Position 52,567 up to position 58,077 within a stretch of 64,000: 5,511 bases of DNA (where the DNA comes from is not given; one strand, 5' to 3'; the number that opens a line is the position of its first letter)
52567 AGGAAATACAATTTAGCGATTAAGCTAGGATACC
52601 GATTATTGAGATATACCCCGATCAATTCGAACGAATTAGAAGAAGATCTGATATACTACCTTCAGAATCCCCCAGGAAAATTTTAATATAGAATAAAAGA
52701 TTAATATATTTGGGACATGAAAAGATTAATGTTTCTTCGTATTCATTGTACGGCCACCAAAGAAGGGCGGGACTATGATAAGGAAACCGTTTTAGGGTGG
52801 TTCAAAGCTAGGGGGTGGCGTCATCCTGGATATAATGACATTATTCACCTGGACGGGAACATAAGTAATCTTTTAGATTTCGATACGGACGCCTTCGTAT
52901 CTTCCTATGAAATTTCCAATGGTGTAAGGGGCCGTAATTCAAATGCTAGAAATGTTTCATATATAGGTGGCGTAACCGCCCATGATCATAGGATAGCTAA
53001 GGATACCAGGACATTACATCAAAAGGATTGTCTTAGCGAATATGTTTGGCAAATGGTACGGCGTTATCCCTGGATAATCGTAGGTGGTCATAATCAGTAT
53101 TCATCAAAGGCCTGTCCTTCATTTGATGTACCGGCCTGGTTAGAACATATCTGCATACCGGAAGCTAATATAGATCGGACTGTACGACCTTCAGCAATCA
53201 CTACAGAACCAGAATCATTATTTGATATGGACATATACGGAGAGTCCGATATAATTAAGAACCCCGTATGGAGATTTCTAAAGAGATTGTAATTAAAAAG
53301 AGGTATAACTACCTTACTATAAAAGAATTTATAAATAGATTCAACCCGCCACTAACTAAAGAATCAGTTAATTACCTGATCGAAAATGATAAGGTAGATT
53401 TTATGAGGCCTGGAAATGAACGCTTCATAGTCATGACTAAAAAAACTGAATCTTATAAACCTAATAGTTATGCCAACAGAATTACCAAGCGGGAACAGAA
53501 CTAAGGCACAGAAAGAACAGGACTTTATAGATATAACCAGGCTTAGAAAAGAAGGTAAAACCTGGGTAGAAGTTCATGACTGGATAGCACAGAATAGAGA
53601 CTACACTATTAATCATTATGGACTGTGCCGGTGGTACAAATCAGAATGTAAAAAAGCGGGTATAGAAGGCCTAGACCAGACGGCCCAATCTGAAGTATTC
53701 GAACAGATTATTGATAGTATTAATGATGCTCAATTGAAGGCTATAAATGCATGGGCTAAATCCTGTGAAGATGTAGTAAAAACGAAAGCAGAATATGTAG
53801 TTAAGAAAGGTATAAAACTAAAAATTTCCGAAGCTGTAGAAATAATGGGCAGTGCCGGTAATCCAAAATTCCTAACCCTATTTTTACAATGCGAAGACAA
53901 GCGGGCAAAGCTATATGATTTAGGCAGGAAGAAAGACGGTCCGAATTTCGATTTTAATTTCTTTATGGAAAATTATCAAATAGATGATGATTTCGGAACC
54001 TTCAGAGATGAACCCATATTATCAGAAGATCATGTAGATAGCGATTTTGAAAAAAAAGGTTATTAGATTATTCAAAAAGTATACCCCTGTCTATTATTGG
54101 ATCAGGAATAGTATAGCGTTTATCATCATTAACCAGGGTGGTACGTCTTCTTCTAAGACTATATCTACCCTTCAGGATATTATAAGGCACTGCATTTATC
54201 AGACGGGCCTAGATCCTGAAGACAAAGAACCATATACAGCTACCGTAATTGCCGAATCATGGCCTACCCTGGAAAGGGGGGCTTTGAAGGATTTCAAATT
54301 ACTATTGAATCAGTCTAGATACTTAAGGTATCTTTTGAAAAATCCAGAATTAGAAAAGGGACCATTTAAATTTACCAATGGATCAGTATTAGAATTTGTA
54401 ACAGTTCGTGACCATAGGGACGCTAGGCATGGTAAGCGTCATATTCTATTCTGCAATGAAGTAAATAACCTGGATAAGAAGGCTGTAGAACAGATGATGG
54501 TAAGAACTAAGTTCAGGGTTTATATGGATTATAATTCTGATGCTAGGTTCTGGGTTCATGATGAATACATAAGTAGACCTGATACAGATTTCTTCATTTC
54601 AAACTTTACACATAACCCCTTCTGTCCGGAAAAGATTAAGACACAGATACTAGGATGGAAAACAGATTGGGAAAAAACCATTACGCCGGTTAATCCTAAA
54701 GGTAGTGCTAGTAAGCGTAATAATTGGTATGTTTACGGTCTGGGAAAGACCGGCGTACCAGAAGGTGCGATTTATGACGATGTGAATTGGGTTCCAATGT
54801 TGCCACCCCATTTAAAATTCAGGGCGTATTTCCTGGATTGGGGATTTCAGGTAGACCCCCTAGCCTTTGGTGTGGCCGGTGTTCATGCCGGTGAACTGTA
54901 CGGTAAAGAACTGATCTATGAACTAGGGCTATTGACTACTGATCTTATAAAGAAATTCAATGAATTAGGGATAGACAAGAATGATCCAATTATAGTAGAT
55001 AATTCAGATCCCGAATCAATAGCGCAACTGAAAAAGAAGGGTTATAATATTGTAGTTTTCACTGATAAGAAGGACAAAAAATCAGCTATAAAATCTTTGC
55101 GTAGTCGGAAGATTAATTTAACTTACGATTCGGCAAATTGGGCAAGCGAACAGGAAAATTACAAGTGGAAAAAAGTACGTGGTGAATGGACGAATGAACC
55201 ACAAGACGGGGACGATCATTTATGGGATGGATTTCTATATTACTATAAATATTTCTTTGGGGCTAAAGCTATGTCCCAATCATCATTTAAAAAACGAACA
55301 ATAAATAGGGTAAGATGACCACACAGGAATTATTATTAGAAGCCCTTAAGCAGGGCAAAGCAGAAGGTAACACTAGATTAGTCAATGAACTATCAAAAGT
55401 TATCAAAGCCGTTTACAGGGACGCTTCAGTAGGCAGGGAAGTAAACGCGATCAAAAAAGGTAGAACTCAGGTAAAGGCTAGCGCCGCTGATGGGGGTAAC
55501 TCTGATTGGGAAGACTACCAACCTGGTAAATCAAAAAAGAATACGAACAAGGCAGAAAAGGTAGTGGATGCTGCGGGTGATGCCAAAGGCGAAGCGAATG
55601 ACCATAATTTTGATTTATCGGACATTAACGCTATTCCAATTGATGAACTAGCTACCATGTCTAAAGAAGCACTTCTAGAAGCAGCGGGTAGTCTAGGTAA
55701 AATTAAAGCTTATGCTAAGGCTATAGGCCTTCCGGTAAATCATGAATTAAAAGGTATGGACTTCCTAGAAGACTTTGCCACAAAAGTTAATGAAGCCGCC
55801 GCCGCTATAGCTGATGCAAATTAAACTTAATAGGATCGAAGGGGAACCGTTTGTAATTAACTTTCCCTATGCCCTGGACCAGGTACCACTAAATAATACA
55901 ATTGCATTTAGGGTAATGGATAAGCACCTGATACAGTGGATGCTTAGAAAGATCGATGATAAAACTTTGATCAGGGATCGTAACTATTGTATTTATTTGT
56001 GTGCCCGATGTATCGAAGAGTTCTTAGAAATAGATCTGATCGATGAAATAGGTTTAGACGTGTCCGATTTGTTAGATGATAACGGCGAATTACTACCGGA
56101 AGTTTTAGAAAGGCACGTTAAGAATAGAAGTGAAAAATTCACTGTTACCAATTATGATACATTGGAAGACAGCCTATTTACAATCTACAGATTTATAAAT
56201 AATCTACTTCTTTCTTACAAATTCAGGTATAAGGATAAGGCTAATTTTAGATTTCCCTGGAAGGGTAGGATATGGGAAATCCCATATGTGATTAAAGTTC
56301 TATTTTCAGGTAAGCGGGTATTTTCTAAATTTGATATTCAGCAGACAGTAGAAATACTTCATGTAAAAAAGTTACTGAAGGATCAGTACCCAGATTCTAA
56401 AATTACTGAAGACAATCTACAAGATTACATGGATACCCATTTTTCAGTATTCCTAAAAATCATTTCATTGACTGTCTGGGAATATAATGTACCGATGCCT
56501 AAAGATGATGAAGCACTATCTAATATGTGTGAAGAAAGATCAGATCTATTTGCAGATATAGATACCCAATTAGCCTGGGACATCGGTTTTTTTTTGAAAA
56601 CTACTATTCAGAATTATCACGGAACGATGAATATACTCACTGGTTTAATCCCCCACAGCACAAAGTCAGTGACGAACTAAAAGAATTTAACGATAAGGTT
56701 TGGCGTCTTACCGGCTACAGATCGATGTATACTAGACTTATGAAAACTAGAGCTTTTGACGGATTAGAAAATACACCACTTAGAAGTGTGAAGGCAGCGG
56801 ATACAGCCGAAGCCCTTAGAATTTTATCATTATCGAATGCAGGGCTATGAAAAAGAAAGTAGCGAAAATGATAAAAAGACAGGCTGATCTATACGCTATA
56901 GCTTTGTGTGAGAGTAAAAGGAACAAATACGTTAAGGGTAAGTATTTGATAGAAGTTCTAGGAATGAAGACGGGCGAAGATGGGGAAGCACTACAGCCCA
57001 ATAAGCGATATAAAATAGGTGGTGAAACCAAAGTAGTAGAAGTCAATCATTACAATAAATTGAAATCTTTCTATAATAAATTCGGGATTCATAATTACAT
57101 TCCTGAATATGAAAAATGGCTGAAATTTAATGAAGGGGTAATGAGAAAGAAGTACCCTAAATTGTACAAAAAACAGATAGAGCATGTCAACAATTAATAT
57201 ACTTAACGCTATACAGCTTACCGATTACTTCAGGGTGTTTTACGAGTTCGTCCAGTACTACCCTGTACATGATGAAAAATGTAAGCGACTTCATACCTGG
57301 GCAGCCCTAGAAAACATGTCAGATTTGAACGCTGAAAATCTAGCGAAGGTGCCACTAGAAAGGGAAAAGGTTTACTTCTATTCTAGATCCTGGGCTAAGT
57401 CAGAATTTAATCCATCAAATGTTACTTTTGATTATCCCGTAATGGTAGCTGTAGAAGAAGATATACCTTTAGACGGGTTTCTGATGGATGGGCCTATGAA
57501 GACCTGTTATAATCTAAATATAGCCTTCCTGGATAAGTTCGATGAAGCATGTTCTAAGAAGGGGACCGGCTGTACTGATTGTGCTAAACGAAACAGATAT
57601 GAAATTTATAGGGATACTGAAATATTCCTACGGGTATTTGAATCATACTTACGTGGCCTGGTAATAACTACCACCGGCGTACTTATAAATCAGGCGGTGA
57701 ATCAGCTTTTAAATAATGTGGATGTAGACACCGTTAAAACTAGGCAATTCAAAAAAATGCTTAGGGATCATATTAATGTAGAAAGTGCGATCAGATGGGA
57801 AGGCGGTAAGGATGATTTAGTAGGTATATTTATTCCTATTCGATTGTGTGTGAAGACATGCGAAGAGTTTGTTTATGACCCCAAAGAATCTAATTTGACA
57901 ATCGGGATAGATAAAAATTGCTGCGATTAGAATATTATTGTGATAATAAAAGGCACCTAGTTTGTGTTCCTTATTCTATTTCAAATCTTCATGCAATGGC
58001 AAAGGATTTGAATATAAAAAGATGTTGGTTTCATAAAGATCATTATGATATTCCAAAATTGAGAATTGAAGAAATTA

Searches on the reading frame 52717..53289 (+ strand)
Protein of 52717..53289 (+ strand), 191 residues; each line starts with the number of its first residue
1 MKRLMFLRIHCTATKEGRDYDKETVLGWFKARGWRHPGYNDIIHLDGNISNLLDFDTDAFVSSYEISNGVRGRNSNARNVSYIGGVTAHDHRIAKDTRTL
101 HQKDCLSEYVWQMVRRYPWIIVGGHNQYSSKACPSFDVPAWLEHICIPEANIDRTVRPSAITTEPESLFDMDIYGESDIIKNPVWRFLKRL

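Call 36: search_protein_families(library=phrogs, proteins=[window:52717-53289:+], max_evalue=0.001)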
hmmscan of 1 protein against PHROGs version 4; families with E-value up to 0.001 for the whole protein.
window:52717-53289:+ (191 aa): 3 families
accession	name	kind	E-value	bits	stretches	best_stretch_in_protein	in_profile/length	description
phrog_822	-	lysis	3e-39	136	1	2-155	22-166/215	amidase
phrog_21433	-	lysis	1.4e-10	42.4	1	4-114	7-105/174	endolysin; inhibits RNA polymerase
phrog_1493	-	lysis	5.7e-05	23.5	1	9-141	39-166/394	endolysin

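Call 37: search_protein_families(library=pfam, proteins=[window:52717-53289:+], max_evalue=1)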
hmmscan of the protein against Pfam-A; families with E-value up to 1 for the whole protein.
window:52717-53289:+ (191 aa): 0 families

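Call 38: search_solved_structures(query=window:52717-53289:+, max_evalue=0.01, show_alignments=1)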
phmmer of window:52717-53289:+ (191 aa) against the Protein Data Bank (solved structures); distinct sequences matched with E-value up to 0.01: 2.
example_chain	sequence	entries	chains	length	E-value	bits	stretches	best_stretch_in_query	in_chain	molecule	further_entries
1lba_A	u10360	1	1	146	8.5e-13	51.8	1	8-144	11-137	T7 LYSOZYME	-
1aro_L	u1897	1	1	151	9.5e-13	51.6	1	8-144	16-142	T7 LYSOZYME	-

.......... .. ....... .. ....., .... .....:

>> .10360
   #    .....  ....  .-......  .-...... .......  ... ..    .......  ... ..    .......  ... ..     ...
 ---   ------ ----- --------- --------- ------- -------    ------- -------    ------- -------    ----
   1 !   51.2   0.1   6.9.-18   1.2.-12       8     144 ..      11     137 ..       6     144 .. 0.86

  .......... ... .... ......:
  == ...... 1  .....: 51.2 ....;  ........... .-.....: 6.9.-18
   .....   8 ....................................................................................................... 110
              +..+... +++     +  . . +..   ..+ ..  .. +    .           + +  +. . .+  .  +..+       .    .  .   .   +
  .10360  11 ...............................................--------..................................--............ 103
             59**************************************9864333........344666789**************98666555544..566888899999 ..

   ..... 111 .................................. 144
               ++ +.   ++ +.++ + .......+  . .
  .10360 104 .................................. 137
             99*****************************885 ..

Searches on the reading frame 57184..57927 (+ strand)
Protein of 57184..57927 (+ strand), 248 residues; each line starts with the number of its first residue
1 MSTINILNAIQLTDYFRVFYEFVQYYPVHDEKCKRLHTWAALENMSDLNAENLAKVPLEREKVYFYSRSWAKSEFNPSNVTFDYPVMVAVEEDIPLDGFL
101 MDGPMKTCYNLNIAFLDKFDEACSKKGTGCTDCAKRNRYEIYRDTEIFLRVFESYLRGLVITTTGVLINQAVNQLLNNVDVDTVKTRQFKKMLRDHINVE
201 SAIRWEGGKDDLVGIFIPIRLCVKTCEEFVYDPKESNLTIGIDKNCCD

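Call 26: find_encoding_contigs(protein=window:57184-57927:+, flank=10000, max_places=2)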
Protein window:57184-57927:+ (248 aa): 2 contigs read that carry it; 2 places shown.
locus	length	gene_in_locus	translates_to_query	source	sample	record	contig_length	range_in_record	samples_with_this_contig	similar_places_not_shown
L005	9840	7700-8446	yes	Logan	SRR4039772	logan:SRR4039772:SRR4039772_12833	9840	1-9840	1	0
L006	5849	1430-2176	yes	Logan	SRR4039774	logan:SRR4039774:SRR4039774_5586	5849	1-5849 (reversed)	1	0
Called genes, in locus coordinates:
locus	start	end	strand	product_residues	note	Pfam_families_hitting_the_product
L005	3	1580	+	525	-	?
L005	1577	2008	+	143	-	-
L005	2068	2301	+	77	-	-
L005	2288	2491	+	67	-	-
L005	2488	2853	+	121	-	-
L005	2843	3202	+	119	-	-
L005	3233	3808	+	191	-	-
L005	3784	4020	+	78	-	-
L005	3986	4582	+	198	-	-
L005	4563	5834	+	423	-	-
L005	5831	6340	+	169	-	-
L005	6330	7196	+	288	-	-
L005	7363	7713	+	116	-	-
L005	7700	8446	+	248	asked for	-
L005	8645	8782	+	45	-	-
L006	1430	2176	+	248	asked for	-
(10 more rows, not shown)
